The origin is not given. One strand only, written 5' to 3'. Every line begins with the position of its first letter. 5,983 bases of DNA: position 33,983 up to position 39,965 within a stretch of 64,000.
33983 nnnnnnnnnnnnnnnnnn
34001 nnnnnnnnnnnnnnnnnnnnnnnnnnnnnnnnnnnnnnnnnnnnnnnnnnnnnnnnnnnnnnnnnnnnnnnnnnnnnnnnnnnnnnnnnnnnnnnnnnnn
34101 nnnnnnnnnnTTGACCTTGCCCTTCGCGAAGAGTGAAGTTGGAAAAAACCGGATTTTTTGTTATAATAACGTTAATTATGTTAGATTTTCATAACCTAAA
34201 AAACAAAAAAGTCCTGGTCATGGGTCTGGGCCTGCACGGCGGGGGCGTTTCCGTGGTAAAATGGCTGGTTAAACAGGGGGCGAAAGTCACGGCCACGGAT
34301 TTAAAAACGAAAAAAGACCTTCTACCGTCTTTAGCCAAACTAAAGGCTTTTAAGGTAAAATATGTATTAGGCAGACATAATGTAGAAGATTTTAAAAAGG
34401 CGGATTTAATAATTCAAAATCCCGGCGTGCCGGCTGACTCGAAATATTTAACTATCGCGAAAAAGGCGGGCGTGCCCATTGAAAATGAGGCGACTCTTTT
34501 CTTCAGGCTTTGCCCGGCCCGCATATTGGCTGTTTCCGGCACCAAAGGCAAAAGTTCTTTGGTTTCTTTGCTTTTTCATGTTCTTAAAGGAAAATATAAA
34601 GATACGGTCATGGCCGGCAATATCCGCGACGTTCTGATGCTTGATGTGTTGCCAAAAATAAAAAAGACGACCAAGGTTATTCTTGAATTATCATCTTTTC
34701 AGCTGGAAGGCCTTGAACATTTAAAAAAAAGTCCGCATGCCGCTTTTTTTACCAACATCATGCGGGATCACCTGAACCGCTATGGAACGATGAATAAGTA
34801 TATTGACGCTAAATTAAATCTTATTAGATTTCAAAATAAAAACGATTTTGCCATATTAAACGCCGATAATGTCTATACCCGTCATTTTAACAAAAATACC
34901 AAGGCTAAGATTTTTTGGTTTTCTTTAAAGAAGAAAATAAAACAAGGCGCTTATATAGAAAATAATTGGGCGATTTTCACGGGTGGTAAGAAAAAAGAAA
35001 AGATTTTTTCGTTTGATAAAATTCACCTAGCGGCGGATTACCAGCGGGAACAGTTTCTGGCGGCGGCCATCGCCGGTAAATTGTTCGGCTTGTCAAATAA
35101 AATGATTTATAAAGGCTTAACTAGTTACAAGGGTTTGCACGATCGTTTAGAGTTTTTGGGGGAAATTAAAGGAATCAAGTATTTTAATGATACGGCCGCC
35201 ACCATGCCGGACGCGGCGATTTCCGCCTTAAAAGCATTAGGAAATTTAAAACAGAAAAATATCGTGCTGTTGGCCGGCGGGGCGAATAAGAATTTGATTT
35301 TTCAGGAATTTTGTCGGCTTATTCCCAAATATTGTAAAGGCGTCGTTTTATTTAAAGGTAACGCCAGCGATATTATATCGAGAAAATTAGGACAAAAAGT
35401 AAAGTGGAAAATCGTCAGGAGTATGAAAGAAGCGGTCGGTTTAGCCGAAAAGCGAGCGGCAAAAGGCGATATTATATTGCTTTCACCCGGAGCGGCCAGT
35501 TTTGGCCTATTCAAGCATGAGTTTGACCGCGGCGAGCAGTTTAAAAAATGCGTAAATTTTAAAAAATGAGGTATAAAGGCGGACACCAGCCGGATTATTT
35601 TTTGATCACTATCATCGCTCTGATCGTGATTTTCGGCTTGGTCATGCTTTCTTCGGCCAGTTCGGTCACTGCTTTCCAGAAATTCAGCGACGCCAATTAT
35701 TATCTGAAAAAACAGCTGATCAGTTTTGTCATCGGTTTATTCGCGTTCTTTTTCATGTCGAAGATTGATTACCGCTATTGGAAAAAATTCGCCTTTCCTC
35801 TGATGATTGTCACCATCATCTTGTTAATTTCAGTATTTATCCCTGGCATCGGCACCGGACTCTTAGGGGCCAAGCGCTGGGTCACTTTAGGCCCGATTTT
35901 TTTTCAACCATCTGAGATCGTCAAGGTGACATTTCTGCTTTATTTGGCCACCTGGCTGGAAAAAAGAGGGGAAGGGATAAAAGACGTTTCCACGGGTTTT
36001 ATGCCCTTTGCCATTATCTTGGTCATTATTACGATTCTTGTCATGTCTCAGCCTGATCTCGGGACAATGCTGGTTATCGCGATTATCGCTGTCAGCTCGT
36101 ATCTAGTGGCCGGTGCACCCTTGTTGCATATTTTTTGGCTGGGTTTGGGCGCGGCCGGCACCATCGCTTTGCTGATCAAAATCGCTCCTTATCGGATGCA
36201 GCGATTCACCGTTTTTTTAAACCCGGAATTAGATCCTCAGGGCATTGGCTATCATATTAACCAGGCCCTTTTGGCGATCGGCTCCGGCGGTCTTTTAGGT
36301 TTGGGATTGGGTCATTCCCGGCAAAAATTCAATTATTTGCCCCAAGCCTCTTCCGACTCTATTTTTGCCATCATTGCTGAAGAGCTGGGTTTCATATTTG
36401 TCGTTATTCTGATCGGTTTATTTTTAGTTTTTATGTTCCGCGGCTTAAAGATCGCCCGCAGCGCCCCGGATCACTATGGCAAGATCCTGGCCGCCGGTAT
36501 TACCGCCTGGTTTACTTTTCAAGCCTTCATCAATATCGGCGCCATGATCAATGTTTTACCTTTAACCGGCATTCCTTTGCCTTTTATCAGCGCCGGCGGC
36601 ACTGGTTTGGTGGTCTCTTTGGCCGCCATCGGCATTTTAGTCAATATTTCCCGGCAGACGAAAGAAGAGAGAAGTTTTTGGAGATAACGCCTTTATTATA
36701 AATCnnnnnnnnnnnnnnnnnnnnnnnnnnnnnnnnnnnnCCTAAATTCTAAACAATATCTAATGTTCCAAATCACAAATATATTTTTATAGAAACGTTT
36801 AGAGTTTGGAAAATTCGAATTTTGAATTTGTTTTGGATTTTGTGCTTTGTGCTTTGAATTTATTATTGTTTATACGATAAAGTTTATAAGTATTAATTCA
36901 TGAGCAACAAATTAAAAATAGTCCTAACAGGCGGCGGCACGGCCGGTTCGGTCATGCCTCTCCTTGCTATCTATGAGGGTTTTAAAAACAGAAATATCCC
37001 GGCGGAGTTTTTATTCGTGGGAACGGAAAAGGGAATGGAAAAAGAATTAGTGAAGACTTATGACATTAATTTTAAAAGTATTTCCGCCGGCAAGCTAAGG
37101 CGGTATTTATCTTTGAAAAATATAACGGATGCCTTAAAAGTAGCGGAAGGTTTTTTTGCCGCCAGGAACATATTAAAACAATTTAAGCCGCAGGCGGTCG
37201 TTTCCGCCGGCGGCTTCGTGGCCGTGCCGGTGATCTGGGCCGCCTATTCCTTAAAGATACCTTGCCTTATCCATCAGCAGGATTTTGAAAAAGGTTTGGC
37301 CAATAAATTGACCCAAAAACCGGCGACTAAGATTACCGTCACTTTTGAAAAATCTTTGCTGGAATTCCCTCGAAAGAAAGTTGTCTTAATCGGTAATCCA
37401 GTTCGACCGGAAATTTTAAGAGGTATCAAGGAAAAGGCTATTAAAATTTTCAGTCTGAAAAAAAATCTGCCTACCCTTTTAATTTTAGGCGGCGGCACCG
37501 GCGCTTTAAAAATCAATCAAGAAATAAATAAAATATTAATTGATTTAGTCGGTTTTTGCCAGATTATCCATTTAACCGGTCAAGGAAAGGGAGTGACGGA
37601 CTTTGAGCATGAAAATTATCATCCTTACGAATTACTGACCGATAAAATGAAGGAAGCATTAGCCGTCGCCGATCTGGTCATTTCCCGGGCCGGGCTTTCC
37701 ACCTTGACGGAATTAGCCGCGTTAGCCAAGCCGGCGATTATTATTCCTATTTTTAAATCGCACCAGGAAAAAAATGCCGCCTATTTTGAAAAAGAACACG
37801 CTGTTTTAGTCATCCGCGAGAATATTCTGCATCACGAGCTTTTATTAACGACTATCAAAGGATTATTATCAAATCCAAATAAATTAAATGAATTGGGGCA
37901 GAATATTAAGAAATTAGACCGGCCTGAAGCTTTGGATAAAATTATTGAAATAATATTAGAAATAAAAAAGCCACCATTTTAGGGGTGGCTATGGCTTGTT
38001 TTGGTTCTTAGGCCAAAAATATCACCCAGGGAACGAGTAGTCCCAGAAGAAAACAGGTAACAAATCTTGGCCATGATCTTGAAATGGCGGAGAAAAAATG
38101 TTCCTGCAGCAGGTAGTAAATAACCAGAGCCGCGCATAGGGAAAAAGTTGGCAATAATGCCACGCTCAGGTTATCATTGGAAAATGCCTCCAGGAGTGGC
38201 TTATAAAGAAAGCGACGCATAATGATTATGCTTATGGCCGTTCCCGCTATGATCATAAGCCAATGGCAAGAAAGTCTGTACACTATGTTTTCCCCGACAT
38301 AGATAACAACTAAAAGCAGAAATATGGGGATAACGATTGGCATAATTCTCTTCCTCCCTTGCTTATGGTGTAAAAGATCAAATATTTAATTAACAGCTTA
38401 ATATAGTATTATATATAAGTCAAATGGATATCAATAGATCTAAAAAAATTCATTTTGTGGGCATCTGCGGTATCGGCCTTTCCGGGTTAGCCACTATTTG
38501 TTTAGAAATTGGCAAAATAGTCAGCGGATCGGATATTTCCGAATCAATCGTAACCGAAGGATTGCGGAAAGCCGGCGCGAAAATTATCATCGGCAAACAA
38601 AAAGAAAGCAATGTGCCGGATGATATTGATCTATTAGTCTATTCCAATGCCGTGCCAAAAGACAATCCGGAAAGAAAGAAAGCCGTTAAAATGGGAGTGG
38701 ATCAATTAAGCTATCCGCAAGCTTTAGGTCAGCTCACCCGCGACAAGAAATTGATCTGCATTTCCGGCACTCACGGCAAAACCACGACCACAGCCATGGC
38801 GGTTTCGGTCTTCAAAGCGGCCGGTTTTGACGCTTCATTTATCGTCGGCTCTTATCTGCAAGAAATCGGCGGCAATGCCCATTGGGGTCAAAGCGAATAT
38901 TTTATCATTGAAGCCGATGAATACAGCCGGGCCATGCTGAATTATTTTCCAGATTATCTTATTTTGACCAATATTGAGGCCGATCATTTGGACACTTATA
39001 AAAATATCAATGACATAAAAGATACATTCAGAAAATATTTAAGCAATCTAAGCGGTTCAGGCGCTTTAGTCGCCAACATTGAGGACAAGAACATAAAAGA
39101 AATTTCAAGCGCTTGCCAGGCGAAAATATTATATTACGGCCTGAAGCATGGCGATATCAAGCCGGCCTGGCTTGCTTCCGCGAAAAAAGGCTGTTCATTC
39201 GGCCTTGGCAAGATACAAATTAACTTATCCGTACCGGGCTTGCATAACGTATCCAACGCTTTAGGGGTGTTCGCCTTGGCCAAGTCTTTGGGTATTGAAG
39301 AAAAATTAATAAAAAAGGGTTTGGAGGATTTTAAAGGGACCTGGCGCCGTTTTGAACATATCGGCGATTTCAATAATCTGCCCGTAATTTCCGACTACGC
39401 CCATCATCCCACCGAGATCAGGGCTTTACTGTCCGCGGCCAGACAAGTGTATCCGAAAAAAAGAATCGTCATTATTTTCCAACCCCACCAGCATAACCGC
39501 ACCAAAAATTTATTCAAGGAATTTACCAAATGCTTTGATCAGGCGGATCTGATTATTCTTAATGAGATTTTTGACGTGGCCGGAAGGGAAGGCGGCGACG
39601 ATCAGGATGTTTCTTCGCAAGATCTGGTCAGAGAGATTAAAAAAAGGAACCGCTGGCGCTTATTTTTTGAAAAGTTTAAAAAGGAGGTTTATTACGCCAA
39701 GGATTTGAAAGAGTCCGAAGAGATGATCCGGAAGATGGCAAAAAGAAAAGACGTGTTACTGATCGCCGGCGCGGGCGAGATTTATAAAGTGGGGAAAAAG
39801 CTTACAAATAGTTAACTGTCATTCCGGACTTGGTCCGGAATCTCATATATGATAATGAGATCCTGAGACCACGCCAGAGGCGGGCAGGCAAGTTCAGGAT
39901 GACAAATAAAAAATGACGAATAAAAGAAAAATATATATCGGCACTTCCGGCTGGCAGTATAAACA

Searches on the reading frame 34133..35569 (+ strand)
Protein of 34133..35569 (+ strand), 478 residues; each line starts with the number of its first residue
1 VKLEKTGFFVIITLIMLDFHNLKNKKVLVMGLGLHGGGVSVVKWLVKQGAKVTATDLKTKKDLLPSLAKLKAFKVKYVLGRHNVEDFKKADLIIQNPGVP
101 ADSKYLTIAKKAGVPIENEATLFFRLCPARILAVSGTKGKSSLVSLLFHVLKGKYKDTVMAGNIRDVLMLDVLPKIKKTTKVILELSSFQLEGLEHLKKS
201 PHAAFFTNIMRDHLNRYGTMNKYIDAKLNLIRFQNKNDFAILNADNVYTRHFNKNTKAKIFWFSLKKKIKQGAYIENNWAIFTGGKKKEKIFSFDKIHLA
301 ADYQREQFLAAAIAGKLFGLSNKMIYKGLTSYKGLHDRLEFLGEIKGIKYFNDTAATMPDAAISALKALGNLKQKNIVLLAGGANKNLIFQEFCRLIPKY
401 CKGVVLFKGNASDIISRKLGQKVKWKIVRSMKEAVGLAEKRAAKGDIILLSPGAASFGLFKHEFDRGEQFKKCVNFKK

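Call 41: search_protein_families(library=pfam, proteins=[window:34133-35569:+], max_evalue=0.0001)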
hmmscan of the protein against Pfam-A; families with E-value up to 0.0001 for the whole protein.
window:34133-35569:+ (478 aa): 3 families
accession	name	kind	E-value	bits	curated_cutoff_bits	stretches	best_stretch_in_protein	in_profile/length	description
PF08245.18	Mur_ligase_M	-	2.9e-24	86.6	24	1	134-313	1-198/200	Mur ligase middle domain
PF21799.2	MurD-like_N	-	1.6e-15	57.6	27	1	25-116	1-86/88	Mur ligase MurD-like, N-terminal domain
PF02875.26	Mur_ligase_C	-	3.7e-12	47.6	28.4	1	338-452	2-125/127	Mur ligase, glutamate ligase domain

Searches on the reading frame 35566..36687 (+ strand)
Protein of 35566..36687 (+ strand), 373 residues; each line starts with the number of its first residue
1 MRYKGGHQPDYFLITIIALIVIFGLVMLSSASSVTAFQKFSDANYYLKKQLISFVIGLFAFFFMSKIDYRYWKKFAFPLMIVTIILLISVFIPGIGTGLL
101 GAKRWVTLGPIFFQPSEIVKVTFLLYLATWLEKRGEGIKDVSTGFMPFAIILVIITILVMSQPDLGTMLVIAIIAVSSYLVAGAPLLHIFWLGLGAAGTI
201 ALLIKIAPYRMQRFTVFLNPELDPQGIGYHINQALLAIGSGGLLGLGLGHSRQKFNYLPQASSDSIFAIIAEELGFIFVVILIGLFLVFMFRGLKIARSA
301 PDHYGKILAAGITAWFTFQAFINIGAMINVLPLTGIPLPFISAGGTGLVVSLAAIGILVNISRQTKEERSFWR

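Call 41: search_protein_families(library=pfam, proteins=[window:35566-36687:+], max_evalue=0.0001)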
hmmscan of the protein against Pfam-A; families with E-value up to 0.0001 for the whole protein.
window:35566-36687:+ (373 aa): 1 family
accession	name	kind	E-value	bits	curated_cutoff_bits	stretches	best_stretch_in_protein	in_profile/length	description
PF01098.24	FTSW_RODA_SPOVE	-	1.8e-105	353.3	26.4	1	13-366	4-355/356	Cell cycle protein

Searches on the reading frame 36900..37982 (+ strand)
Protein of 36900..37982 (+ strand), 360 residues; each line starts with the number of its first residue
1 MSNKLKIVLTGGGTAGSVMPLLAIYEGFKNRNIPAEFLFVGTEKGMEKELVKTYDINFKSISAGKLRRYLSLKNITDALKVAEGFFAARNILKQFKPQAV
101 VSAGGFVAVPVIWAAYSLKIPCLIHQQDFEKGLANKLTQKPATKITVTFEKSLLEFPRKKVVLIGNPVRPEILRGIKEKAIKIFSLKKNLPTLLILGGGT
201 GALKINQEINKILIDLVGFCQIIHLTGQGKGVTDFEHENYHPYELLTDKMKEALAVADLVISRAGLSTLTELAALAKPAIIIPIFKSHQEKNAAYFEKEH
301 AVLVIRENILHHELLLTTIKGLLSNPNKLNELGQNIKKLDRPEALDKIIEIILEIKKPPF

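Call 41: search_protein_families(library=pfam, proteins=[window:36900-37982:+], max_evalue=0.0001)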
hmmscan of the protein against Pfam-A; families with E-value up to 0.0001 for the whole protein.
window:36900-37982:+ (360 aa): 2 families
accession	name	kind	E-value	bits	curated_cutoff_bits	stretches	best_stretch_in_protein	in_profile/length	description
PF03033.26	Glyco_transf_28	-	3e-35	121.8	26.2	1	7-145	1-137/139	Glycosyltransferase family 28 N-terminal domain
PF04101.22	Glyco_tran_28_C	-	1.6e-27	97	22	1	192-340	1-158/166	Glycosyltransferase family 28 C-terminal domain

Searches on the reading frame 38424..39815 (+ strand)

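Call 41: search_protein_families(library=pfam, proteins=[window:38424-39815:+], max_evalue=0.0001)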
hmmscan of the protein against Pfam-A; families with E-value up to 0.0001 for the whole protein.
window:38424-39815:+ (463 aa): 3 families
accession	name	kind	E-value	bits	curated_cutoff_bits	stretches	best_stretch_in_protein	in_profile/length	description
PF08245.18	Mur_ligase_M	-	7.9e-25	88.4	24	1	113-286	1-200/200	Mur ligase middle domain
PF01225.30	Mur_ligase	-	2.4e-23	82.8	21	1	8-108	1-94/95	Mur ligase family, catalytic domain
PF02875.26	Mur_ligase_C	-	6.6e-22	79.1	28.4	1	308-451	1-127/127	Mur ligase, glutamate ligase domain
